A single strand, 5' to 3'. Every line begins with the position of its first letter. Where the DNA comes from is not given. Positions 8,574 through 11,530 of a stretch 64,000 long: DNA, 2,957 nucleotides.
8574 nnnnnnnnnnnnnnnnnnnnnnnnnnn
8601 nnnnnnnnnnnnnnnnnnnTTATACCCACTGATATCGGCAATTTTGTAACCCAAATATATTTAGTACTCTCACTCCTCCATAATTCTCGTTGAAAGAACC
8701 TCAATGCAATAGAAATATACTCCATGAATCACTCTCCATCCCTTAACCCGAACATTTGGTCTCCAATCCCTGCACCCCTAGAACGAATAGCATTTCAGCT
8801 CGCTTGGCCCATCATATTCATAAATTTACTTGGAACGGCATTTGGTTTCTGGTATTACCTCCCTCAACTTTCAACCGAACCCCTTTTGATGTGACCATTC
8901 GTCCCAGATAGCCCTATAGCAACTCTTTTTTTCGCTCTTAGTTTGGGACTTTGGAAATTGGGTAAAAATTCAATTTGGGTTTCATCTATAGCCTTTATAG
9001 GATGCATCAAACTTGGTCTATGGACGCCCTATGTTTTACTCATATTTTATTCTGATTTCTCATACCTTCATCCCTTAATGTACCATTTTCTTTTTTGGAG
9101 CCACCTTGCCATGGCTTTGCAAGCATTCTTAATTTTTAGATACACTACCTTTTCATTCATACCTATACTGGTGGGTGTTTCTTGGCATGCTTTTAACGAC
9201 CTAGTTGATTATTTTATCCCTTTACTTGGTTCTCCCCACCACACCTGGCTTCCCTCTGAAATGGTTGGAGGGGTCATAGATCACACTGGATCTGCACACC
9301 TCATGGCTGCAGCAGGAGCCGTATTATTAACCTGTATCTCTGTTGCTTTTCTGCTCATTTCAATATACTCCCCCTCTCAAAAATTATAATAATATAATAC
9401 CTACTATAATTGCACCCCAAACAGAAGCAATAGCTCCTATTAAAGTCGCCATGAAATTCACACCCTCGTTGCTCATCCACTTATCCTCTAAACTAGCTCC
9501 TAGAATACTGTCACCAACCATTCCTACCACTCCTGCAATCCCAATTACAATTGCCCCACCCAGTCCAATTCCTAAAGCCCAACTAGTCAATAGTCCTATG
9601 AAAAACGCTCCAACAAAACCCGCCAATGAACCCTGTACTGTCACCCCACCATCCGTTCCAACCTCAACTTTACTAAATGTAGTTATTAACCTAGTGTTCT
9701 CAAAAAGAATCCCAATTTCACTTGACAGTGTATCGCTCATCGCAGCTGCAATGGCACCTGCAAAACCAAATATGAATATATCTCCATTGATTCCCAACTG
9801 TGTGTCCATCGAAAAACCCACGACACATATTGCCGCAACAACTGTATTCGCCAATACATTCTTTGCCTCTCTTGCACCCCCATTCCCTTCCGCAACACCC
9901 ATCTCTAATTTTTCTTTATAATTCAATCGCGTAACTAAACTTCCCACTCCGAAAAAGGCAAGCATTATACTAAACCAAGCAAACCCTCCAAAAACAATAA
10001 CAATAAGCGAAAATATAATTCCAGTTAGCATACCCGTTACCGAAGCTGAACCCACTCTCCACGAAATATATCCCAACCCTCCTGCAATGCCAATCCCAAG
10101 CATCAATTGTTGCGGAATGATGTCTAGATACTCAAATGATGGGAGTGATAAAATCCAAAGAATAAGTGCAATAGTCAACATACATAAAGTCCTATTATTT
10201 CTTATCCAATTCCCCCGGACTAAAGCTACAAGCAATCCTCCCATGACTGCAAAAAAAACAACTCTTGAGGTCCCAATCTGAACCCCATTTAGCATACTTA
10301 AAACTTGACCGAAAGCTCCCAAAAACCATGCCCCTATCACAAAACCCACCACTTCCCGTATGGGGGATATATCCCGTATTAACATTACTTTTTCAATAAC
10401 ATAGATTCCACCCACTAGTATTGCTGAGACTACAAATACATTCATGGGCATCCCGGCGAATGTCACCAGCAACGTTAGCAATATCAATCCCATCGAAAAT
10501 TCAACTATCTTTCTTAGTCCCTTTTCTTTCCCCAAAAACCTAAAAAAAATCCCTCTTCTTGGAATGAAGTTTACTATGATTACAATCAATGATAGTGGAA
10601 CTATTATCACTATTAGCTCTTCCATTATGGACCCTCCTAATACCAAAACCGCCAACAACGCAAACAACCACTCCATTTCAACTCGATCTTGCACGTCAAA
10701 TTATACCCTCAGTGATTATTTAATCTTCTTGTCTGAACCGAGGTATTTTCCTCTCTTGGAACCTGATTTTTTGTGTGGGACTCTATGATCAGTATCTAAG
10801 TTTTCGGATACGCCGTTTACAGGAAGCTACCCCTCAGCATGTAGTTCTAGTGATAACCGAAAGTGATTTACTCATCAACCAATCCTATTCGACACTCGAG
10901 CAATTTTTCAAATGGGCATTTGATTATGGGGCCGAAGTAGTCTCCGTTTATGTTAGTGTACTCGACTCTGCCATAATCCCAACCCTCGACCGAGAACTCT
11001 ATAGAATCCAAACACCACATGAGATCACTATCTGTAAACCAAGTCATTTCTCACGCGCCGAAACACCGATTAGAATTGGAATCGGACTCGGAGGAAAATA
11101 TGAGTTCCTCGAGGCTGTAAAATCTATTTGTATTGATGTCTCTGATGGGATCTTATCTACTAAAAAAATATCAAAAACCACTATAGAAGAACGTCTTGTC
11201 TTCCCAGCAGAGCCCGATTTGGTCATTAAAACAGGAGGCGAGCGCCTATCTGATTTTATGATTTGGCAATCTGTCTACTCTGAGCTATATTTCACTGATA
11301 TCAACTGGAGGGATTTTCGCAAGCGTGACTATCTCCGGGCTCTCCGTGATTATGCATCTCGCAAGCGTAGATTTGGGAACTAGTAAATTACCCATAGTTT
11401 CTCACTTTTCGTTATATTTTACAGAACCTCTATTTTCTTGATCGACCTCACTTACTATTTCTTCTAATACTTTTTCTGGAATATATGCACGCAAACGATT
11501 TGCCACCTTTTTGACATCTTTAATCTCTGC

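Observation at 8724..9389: DUF1405 membrane-protein gene carries a single in-frame TGA (8892..8894)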

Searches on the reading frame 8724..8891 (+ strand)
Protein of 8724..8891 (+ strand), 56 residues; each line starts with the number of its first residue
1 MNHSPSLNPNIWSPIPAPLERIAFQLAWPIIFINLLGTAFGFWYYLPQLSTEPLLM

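Call 4: search_protein_families(library=pfam, proteins=[window:8724-8891:+], max_evalue=1)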
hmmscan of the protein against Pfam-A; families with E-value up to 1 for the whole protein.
seq(56 aa): 1 family
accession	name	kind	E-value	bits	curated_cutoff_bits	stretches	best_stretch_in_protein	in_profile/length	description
PF07187.16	DUF1405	-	0.019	15.4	25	1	37-56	1-20/160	Protein of unknown function (DUF1405)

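Call 23: find_encoding_contigs(protein=P0121, flank=10000, max_places=10)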
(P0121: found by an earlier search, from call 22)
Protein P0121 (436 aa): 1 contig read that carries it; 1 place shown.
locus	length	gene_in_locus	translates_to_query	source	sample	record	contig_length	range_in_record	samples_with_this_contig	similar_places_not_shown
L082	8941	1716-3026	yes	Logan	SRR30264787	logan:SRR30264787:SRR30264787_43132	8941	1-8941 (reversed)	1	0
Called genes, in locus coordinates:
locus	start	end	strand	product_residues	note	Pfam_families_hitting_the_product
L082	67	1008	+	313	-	PF01255:Prenyltransf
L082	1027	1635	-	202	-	PF01255:Prenyltransf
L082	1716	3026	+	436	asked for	PF01940:DUF92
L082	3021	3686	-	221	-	PF07187:DUF1405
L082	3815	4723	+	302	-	PF01680:SOR_SNZ, PF05690:ThiG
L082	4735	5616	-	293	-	PF00288:GHMP_kinases_N, PF08544:GHMP_kinases_C (weak)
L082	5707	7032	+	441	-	PF00890:FAD_binding_2 (weak), PF01266:DAO (weak), PF01593:Amino_oxidase, PF07992:Pyr_redox_2 (faint), PF12831:FAD_oxidored (faint), PF13450:NAD_binding_8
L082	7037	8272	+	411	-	PF00070:Pyr_redox (faint), PF07992:Pyr_redox_2, PF13738:Pyr_redox_3, PF18267:Rubredoxin_C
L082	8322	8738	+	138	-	PF23439:DUF7124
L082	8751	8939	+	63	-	?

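Call 24: find_encoding_contigs(protein=P0177, flank=10000, max_places=10)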
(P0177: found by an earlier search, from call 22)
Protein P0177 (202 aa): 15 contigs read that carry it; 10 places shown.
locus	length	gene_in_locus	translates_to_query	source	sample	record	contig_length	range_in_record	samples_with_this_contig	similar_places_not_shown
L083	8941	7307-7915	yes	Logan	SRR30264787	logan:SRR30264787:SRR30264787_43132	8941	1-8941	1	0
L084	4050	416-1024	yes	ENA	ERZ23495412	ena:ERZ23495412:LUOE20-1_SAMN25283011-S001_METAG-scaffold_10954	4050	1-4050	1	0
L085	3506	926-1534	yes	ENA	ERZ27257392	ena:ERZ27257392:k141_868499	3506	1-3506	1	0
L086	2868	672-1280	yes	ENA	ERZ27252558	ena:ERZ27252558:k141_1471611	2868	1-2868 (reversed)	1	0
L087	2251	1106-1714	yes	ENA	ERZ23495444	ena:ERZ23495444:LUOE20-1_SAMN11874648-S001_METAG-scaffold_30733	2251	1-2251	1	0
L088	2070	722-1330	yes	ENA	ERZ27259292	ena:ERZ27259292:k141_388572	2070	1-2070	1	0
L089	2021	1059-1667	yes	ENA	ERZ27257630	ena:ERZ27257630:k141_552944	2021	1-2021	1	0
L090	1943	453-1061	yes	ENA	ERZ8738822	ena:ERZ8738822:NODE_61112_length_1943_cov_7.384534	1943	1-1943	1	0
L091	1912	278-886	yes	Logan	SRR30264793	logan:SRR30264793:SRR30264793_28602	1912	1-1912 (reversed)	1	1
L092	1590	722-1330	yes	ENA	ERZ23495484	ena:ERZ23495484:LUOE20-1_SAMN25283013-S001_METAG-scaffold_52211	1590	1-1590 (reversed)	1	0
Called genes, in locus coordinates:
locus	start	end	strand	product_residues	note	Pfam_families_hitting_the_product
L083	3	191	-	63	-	?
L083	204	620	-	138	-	PF23439:DUF7124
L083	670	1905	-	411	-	PF00070:Pyr_redox (faint), PF07992:Pyr_redox_2, PF13738:Pyr_redox_3, PF18267:Rubredoxin_C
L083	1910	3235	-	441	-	PF00890:FAD_binding_2 (weak), PF01266:DAO (weak), PF01593:Amino_oxidase, PF07992:Pyr_redox_2 (faint), PF12831:FAD_oxidored (faint), PF13450:NAD_binding_8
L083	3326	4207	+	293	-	PF00288:GHMP_kinases_N, PF08544:GHMP_kinases_C (weak)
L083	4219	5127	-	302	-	PF01680:SOR_SNZ, PF05690:ThiG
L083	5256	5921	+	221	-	PF07187:DUF1405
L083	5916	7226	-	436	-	PF01940:DUF92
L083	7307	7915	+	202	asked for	PF01255:Prenyltransf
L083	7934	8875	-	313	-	PF01255:Prenyltransf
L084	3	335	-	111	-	?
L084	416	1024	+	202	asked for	PF01255:Prenyltransf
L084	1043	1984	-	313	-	PF01255:Prenyltransf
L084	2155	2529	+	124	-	PF21485:IF5A-like_N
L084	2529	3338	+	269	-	PF00491:Arginase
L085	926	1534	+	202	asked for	PF01255:Prenyltransf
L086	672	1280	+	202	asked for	PF01255:Prenyltransf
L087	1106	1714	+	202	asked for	PF01255:Prenyltransf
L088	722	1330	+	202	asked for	PF01255:Prenyltransf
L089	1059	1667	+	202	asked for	PF01255:Prenyltransf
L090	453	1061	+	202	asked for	PF01255:Prenyltransf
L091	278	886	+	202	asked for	PF01255:Prenyltransf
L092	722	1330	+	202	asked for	PF01255:Prenyltransf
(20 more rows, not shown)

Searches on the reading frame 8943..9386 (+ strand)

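Call 4: search_protein_families(library=pfam, proteins=[window:8943-9386:+], max_evalue=1)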
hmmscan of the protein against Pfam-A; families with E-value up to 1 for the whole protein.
seq(148 aa): 1 family
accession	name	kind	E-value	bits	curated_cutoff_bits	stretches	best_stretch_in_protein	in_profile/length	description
PF07187.16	DUF1405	-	1.6e-24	87.3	25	1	3-136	40-159/160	Protein of unknown function (DUF1405)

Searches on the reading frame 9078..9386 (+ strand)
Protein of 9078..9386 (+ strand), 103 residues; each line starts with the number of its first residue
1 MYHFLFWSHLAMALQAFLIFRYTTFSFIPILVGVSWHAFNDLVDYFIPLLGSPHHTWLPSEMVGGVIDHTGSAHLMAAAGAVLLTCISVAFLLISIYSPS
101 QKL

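Call 28: list_cluster_members(proteins=[P0001, window:9078-9386:+, window:8958-9386:+, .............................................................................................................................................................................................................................])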
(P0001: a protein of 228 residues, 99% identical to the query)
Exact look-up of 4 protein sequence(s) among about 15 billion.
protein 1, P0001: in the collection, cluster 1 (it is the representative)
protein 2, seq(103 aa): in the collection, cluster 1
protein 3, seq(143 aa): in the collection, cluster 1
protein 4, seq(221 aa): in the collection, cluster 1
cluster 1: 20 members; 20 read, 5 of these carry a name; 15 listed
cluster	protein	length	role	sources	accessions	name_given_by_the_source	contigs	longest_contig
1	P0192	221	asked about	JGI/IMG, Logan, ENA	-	-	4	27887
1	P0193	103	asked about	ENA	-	-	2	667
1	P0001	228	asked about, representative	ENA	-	-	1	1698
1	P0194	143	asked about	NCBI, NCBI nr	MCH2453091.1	MAG: DUF1405 domain-containing protein [Halobacteriales archaeon] | DUF1405 domain-containing protein [Halobacteriales archaeon]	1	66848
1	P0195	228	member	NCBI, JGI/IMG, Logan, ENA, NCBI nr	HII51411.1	MAG TPA: DUF1405 domain-containing protein [Halobacteriales archaeon] | uncharacterized membrane protein YpjA | DUF1405 domain-containing protein [Halobacteriales archaeon]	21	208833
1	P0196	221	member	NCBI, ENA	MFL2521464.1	MAG: DUF1405 domain-containing protein [Halobacteriales archaeon]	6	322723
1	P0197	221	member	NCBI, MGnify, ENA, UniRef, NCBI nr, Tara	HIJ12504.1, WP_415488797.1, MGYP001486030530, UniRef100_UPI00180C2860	MAG TPA: DUF1405 domain-containing protein [Halobacteriales archaeon] | FL=1 | DUF1405 domain-containing protein n=1 Tax=Candidatus Hikarchaeum yamanae TaxID=2675326 ...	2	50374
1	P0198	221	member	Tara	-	strand:- start:28812 stop:29477 length:666 start_codon:yes stop_codon:yes ...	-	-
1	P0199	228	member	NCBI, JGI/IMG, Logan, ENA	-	-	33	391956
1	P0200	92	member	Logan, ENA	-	-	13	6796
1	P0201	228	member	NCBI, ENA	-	-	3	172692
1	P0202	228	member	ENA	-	-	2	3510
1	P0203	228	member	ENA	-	-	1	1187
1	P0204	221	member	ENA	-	-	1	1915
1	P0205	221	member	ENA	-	-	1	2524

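Call 32: find_encoding_contigs(protein=window:9111-9386:+, flank=8000, max_places=10)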
Protein seq(92 aa) (92 aa): 15 contigs read that carry it; 10 places shown.
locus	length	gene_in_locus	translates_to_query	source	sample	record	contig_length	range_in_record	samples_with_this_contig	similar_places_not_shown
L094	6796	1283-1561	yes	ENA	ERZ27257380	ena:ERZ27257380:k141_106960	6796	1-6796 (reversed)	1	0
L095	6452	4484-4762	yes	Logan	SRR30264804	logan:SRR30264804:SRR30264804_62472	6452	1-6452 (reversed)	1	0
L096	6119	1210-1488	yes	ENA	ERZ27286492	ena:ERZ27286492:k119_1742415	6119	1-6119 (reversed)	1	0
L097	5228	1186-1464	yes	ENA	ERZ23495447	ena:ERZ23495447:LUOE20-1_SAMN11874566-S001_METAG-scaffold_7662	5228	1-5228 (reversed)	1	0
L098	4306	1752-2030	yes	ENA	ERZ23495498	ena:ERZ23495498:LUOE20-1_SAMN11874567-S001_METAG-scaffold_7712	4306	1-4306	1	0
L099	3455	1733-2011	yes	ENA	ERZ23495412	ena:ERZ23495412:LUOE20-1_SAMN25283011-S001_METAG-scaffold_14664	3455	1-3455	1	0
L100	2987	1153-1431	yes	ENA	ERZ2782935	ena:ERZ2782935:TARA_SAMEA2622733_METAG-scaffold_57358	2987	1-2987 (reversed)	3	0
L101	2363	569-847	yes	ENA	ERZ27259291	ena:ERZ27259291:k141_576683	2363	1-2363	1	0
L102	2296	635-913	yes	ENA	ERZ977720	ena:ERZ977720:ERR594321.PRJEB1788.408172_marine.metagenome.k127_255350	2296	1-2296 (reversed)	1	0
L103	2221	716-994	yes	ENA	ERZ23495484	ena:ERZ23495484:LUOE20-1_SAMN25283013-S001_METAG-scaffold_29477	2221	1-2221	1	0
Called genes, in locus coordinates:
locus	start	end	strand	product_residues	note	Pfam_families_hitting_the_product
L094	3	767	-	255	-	?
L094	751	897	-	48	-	-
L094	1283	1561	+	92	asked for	PF07187:DUF1405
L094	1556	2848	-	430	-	PF01940:DUF92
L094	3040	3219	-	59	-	-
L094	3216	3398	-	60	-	-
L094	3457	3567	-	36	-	-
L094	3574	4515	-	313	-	PF01255:Prenyltransf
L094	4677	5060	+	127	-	PF21485:IF5A-like_N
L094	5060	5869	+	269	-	PF00491:Arginase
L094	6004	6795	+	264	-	?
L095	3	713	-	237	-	?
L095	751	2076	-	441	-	PF00890:FAD_binding_2 (weak), PF01266:DAO (weak), PF01593:Amino_oxidase, PF07992:Pyr_redox_2 (faint), PF12831:FAD_oxidored (faint), PF13450:NAD_binding_8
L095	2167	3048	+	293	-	PF00288:GHMP_kinases_N, PF08544:GHMP_kinases_C (weak)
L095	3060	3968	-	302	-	PF01680:SOR_SNZ, PF05690:ThiG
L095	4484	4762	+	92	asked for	PF07187:DUF1405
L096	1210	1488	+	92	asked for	PF07187:DUF1405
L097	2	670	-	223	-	?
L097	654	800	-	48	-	-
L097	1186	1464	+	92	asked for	PF07187:DUF1405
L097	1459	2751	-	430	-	PF01940:DUF92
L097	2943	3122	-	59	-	-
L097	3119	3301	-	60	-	-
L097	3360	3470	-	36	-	-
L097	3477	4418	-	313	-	PF01255:Prenyltransf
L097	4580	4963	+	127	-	PF21485:IF5A-like_N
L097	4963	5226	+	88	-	?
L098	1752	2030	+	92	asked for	PF07187:DUF1405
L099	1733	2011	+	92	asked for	PF07187:DUF1405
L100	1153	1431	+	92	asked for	PF07187:DUF1405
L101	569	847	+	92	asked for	PF07187:DUF1405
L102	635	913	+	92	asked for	PF07187:DUF1405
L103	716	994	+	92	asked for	PF07187:DUF1405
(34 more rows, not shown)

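Call 36: find_encoding_contigs(protein=window:9078-9386:+, flank=8000, max_places=10)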
Protein seq(103 aa) (103 aa): 2 contigs read that carry it; 2 places shown.
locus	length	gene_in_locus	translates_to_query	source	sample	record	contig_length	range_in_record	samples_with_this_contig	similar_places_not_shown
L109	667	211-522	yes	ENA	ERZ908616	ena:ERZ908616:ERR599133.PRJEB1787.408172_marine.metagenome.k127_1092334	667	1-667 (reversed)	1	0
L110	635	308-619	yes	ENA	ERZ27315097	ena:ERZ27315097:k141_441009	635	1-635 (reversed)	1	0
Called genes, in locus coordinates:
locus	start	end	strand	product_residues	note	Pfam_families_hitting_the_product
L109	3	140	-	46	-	?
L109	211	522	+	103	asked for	PF07187:DUF1405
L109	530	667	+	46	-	?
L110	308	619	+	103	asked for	PF07187:DUF1405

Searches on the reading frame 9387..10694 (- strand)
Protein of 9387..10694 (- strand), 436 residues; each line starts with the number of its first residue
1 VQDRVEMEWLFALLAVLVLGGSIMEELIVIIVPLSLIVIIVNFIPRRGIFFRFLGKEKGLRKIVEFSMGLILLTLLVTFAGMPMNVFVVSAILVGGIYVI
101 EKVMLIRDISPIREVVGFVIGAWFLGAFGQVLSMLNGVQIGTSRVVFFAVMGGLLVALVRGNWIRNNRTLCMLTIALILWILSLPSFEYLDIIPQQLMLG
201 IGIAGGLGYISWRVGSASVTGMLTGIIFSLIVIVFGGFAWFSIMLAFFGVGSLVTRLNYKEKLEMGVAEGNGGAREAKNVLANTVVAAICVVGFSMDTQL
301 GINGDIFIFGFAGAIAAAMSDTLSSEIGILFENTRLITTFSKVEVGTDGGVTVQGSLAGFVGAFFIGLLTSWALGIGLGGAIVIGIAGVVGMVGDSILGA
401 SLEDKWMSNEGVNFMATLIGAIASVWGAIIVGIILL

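Call 21: search_protein_families(library=pfam, proteins=[window:9387-10694:-], max_evalue=0.001)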
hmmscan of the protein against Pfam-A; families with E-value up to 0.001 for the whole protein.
window:9387-10694:- (436 aa): 1 family
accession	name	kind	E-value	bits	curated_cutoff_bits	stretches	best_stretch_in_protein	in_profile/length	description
PF01940.21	DUF92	-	5.8e-55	186.8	27.5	1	205-421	4-251/251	Integral membrane protein DUF92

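Call 22: list_cluster_members(proteins=[window:8724-8891:+, window:8943-9386:+, window:9387-10694:-, window:6794-7672:+, window:11405-12343:-, window:7690-8595:-, window:7690-8619:-, window:10775-11380:+])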
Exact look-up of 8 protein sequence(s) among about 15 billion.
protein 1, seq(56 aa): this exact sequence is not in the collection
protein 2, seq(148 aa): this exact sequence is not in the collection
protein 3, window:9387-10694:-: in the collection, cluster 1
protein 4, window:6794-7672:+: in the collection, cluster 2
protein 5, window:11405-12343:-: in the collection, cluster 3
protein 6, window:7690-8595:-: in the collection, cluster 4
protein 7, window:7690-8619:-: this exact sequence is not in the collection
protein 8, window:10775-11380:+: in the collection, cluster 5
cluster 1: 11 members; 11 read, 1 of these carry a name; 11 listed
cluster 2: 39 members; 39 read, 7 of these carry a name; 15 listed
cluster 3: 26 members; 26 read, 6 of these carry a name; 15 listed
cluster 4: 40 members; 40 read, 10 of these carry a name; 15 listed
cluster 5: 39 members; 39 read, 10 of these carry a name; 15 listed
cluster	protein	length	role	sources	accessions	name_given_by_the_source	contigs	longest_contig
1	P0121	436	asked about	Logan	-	-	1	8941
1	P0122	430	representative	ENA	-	-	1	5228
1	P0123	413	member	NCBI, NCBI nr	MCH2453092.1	MAG: DUF92 domain-containing protein [Halobacteriales archaeon] | DUF92 domain-containing protein [Halobacteriales archaeon]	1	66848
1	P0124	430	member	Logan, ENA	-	-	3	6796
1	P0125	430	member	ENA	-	-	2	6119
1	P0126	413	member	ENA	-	-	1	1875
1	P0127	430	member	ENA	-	-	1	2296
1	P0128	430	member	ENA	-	-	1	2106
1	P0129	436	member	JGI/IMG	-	-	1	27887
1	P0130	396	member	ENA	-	-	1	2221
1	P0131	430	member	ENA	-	-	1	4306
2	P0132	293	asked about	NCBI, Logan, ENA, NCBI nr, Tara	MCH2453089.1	MAG: homoserine kinase [Halobacteriales archaeon] | homoserine kinase [Halobacteriales archaeon] | strand:- start:303 stop:1184 length:882 start_codon:yes stop_codon:yes gene_type:complete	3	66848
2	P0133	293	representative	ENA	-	-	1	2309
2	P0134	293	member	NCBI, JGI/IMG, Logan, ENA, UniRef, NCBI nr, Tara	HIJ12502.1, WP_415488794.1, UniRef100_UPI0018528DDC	MAG TPA: homoserine kinase [Halobacteriales archaeon] | homoserine kinase n=1 Tax=Candidatus Hikarchaeum yamanae TaxID=2675326 RepID=UPI0018528DDC | homoserine kinase [Halobacteriales archaeon]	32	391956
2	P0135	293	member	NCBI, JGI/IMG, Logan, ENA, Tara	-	homoserine kinase | strand:+ start:283 stop:1164 length:882 start_codon:yes stop_codon:yes gene_type:complete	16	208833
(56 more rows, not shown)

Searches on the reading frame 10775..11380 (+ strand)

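Call 21: search_protein_families(library=pfam, proteins=[window:10775-11380:+], max_evalue=0.001)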
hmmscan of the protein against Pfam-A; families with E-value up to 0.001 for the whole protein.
window:10775-11380:+ (202 aa): 1 family
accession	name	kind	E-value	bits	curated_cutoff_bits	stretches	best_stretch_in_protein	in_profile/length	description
PF01255.24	Prenyltransf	-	4.1e-27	95.6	27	1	97-201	115-219/219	Putative undecaprenyl diphosphate synthase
